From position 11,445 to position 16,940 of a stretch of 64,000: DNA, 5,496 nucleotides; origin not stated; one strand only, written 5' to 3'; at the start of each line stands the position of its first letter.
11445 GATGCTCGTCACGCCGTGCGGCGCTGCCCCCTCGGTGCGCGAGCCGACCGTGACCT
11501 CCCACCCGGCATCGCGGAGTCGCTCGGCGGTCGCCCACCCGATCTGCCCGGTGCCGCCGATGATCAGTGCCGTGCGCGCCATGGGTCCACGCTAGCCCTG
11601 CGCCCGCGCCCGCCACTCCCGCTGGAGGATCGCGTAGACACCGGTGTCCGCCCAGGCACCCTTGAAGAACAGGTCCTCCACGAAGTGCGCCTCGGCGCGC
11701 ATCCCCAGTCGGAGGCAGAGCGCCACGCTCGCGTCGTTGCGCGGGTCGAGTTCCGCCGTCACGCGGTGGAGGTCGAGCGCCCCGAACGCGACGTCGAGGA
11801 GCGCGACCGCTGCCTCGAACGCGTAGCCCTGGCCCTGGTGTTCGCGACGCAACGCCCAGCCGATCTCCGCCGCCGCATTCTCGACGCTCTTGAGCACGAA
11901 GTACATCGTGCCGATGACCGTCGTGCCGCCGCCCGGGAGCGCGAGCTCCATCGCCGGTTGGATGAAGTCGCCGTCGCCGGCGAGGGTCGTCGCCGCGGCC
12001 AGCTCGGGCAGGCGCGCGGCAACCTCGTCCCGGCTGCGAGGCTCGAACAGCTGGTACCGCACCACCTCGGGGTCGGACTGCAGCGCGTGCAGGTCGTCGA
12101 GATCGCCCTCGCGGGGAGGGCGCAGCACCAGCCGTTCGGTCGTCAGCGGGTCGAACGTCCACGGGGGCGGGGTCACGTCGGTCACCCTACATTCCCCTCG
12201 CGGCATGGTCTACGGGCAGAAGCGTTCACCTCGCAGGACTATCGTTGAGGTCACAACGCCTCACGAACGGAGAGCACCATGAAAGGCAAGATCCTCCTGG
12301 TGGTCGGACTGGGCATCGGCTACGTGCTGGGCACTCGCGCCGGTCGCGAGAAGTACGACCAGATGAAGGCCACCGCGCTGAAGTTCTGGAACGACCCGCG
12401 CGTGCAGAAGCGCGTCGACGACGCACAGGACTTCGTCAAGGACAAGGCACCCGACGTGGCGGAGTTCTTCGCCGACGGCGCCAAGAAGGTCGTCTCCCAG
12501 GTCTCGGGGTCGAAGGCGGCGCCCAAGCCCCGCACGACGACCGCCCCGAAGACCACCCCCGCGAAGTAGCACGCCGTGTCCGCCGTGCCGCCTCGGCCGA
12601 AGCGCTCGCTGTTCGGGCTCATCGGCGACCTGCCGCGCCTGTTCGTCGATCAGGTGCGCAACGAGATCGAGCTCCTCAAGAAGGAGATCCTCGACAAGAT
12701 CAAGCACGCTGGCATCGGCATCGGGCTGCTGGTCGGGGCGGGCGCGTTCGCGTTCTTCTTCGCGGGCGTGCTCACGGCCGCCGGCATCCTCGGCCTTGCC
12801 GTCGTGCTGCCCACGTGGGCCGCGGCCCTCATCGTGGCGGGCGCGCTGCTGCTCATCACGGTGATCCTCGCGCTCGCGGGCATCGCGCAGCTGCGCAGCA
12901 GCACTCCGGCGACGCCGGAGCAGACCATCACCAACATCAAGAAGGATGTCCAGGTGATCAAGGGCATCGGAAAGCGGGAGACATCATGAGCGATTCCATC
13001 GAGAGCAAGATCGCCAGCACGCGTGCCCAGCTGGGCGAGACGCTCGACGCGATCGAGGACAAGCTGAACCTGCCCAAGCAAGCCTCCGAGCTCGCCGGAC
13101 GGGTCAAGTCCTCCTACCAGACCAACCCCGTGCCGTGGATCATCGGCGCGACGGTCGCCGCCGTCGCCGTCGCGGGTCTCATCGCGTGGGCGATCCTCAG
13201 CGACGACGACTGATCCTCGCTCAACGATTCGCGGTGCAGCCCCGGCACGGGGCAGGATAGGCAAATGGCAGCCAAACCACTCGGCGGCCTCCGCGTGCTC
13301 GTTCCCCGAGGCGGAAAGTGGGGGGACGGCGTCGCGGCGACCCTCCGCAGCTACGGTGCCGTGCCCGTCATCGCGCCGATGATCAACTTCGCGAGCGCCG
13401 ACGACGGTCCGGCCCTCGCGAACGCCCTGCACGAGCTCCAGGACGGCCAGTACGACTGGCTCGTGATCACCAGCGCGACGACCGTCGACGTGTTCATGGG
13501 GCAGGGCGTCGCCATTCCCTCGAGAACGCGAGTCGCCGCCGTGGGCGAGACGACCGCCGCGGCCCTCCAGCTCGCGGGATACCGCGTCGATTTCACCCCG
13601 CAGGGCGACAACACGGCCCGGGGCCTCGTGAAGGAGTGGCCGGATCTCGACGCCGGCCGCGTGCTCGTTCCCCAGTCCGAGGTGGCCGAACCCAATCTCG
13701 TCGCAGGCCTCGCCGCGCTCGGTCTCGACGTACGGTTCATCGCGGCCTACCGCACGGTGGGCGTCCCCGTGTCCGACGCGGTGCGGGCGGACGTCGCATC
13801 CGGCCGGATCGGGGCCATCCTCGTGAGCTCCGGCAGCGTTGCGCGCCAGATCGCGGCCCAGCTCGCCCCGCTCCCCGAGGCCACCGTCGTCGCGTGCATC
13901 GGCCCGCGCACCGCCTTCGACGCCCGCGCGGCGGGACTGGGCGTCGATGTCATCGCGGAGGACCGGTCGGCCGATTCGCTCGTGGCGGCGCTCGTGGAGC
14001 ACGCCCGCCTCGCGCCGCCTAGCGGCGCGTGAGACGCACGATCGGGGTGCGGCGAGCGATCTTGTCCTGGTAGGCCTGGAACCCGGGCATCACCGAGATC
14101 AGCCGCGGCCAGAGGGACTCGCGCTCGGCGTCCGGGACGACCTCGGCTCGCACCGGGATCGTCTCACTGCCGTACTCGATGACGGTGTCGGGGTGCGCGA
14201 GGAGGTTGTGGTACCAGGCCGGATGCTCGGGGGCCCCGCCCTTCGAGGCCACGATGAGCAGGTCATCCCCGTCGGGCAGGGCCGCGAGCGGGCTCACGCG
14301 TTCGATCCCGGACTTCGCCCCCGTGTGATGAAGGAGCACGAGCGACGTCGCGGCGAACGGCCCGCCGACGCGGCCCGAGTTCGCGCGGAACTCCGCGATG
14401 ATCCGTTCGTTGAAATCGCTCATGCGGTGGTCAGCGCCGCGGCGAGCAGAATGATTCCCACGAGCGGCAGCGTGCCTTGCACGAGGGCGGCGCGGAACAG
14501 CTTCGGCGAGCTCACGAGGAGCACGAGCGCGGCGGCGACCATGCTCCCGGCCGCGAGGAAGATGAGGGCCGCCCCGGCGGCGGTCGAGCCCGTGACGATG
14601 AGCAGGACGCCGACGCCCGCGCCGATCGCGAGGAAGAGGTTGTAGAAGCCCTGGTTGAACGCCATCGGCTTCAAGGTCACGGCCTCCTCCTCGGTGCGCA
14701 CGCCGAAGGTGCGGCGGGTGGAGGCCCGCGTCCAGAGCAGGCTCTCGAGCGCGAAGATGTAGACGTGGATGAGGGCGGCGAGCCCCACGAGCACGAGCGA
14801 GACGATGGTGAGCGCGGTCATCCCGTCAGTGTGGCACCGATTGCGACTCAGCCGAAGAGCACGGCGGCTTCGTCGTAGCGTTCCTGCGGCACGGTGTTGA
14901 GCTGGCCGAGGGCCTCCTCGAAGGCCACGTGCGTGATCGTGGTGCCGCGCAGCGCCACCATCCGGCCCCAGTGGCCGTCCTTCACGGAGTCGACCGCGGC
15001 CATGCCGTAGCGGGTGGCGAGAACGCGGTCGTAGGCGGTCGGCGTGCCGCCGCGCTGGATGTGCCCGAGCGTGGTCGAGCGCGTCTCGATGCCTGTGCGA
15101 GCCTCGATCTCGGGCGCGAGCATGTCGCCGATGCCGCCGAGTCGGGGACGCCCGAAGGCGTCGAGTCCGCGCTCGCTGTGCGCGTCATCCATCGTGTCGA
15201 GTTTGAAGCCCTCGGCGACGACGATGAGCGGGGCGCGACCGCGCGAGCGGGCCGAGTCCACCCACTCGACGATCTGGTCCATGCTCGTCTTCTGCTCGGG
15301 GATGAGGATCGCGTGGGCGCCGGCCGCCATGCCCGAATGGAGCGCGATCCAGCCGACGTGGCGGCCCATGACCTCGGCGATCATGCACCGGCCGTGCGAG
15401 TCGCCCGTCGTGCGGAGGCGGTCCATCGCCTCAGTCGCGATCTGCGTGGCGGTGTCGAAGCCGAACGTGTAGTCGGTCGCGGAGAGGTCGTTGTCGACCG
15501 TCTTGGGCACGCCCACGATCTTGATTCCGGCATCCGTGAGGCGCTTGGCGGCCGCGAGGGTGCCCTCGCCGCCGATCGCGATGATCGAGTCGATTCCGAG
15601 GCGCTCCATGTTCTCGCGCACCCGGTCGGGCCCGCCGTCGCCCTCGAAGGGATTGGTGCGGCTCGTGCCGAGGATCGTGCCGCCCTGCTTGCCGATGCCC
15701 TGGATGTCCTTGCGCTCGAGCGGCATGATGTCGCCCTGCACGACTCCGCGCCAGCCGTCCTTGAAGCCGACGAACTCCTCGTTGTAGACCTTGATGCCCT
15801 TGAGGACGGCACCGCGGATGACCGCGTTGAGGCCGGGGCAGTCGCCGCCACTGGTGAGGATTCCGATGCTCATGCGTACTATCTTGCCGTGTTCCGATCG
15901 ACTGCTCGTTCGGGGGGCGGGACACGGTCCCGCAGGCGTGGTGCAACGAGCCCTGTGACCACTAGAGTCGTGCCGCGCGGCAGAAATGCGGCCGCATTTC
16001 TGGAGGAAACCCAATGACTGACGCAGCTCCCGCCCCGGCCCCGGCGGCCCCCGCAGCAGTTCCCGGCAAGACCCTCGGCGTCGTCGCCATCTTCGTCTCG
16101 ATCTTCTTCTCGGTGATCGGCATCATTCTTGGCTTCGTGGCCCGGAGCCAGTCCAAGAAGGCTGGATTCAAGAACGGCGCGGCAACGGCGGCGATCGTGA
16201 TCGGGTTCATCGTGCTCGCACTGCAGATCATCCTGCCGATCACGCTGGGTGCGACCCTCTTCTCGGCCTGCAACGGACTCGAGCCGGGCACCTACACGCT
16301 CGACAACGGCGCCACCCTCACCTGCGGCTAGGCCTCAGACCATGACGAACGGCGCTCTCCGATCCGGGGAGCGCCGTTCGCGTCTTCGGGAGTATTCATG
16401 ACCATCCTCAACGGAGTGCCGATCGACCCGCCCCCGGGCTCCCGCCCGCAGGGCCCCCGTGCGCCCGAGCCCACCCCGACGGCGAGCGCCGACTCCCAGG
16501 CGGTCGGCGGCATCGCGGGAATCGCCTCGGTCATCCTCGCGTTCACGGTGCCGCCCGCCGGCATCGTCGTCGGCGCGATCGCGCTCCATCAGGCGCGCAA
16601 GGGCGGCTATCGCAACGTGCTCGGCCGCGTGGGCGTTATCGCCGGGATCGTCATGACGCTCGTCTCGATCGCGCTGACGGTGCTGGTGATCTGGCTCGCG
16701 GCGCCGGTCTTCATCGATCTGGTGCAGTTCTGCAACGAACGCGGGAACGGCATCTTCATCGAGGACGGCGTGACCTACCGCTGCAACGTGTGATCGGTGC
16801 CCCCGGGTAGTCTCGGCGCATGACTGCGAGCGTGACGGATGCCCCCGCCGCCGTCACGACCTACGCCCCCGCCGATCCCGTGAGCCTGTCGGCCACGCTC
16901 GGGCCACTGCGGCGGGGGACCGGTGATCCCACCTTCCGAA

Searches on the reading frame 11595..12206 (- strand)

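Call 17: search_protein_families(library=pfam, proteins=[window:11595-12206:-], max_evalue=0.001)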
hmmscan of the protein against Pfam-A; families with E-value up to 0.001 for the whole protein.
window:11595-12206:- (204 aa): 2 families
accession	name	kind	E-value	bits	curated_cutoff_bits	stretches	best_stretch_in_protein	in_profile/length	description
PF13302.13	Acetyltransf_3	-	8.9e-30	104.6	25.4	1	25-170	1-138/138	Acetyltransferase (GNAT) domain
PF00583.31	Acetyltransf_1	-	3.3e-08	34.2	20.7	1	95-169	42-116/116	Acetyltransferase (GNAT) family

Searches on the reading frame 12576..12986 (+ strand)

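Call 17: search_protein_families(library=pfam, proteins=[window:12576-12986:+], max_evalue=0.001)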
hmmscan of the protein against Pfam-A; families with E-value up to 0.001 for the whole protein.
window:12576-12986:+ (137 aa): 1 family
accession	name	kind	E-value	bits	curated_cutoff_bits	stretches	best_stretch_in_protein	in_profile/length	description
PF07332.16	Phage_holin_3_6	-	1.6e-30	106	28.4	1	15-129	3-116/116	Putative Actinobacterial Holin-X, holin superfamily III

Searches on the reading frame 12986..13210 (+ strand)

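Call 17: search_protein_families(library=pfam, proteins=[window:12986-13210:+], max_evalue=0.001)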
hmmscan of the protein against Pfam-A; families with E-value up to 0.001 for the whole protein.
window:12986-13210:+ (75 aa): 1 family
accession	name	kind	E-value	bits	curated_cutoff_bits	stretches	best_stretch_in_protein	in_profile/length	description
PF12277.13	DUF3618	-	4.1e-09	37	24.9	1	3-42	5-44/47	Protein of unknown function (DUF3618)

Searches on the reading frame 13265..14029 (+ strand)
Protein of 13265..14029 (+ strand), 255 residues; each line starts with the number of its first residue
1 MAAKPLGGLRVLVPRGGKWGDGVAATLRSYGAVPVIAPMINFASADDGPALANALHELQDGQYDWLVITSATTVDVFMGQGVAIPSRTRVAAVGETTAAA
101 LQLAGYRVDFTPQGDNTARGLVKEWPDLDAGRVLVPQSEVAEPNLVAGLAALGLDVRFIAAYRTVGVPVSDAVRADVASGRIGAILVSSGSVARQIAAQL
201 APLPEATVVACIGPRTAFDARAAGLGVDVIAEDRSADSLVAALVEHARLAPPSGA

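Call 18: search_protein_families(library=pfam, proteins=[window:13265-14029:+], max_evalue=0.001)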
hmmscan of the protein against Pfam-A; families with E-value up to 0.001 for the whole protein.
window:13265-14029:+ (255 aa): 1 family
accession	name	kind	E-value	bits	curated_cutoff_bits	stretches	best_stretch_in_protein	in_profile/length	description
PF02602.20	HEM4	-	1.9e-50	171.6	27.5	1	23-241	3-231/231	Uroporphyrinogen-III synthase HemD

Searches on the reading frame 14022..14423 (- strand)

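Call 18: search_protein_families(library=pfam, proteins=[window:14022-14423:-], max_evalue=0.001)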
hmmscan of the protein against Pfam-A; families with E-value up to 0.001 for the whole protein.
window:14022-14423:- (134 aa): 1 family
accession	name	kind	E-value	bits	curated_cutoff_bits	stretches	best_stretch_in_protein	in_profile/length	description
PF04075.20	F420H2_quin_red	-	1.1e-33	116.6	22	1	11-131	8-128/130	F420H(2)-dependent quinone reductase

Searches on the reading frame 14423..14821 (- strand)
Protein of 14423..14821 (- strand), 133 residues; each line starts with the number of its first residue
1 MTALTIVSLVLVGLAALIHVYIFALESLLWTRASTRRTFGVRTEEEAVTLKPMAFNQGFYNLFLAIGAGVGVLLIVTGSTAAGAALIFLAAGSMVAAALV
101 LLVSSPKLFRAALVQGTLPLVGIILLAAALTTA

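Call 18: search_protein_families(library=pfam, proteins=[window:14423-14821:-], max_evalue=0.001)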
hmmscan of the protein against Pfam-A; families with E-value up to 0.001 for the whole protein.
window:14423-14821:- (133 aa): 1 family
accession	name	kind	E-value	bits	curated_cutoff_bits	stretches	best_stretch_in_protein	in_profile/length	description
PF06993.17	DUF1304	-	2.1e-32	111.8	26.9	1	14-126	2-109/110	Protein of unknown function (DUF1304)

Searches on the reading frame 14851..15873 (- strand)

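Call 18: search_protein_families(library=pfam, proteins=[window:14851-15873:-], max_evalue=0.001)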
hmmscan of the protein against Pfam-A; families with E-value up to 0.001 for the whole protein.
window:14851-15873:- (341 aa): 2 families
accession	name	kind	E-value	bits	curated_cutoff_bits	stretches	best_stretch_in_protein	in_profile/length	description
PF00365.25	PFK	-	7.9e-103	344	30.9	1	3-296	2-276/277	Phosphofructokinase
PF01513.26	NAD_kinase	-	0.00027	21.7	25.5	1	87-126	66-106/130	ATP-NAD kinase N-terminal domain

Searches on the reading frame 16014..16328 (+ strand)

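Call 18: search_protein_families(library=pfam, proteins=[window:16014-16328:+], max_evalue=0.001)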
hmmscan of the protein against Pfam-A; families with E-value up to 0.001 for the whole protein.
window:16014-16328:+ (105 aa): 2 families
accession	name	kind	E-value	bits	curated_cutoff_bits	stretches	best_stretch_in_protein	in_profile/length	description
PF13828.11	DUF4190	-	8.7e-09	35.5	35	1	21-73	8-61/62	Domain of unknown function (DUF4190)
PF13273.12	DUF4064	-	0.00038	21.1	32.1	0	19-51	57-89/102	Protein of unknown function (DUF4064)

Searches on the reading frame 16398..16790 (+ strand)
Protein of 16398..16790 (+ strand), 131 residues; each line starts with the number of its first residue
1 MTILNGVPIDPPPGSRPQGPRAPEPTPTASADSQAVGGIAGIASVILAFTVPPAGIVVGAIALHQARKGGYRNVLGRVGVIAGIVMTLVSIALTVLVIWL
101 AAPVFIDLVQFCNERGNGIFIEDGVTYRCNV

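Call 18: search_protein_families(library=pfam, proteins=[window:16398-16790:+], max_evalue=0.001)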
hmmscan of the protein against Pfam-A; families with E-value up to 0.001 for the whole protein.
window:16398-16790:+ (131 aa): 1 family
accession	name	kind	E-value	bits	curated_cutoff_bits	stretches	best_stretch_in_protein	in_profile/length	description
PF13828.11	DUF4190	-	0.00037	20.6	35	1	39-96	7-61/62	Domain of unknown function (DUF4190)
